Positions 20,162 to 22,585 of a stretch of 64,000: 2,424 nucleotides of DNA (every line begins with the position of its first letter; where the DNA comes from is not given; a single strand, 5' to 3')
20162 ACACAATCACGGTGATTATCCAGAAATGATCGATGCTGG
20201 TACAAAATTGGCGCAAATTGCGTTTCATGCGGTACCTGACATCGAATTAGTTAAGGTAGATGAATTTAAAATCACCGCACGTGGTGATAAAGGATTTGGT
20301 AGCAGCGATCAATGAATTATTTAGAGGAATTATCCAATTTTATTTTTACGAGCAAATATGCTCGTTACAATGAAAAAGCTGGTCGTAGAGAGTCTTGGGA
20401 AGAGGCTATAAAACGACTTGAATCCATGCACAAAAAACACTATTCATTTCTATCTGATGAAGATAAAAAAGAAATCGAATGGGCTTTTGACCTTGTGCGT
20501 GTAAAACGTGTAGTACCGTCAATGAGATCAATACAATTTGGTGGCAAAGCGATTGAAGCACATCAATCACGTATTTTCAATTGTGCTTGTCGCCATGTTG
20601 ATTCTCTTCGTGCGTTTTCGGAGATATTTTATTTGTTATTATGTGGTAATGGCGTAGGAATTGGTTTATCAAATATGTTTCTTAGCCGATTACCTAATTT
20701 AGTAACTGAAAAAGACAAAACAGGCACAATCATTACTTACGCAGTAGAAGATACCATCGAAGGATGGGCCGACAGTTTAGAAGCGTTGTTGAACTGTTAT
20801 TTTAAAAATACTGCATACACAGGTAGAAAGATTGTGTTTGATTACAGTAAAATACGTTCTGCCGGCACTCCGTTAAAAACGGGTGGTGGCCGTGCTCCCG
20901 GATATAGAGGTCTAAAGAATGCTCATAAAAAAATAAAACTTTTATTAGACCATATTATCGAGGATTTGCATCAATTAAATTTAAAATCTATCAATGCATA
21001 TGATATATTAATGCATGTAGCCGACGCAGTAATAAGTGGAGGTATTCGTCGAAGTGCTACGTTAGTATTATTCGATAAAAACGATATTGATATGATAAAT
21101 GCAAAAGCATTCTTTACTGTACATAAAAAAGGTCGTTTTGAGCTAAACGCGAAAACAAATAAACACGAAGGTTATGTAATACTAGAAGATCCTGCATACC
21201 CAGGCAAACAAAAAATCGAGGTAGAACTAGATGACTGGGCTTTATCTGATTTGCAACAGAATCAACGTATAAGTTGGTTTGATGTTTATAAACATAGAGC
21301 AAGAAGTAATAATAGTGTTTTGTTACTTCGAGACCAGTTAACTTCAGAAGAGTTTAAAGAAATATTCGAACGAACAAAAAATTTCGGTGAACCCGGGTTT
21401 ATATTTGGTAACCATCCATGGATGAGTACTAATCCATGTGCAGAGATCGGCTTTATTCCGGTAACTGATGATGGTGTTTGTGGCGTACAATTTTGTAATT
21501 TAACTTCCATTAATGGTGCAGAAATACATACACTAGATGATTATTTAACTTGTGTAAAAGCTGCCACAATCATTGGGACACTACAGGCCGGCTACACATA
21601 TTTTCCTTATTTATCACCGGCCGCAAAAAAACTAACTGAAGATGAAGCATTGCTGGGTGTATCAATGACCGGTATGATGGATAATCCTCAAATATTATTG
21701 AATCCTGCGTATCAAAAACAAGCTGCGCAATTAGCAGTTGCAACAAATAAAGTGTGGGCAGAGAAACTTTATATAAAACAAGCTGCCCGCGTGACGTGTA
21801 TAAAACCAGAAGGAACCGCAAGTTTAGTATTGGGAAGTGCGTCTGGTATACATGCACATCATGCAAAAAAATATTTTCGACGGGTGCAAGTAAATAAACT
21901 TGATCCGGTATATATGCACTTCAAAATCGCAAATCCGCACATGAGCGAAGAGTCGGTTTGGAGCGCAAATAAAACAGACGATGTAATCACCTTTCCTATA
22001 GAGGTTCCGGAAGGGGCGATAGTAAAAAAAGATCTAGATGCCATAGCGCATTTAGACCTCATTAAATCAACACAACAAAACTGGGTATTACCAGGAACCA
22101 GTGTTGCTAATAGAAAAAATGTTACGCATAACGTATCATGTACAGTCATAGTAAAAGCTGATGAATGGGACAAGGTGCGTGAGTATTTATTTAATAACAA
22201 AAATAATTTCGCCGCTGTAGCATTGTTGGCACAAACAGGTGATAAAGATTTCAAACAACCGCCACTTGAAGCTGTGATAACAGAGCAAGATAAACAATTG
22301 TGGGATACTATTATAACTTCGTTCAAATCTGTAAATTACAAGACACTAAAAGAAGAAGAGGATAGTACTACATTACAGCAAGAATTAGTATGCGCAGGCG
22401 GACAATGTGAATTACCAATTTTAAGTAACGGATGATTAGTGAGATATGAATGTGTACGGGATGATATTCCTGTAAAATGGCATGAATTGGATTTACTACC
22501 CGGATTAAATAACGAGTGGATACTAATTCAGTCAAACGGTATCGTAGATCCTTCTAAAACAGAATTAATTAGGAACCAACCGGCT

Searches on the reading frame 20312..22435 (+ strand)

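Call 71: search_protein_families(library=phrogs, proteins=[window:20312-22435:+], max_evalue=0.00001)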
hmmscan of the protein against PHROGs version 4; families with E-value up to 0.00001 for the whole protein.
window:20312-22435:+ (707 aa): 1 family
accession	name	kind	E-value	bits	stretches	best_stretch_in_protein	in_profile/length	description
phrog_367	-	DNA, RNA and nucleotide metabolism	2.8e-109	367.3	1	7-701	34-696/701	ribonucleotide reductase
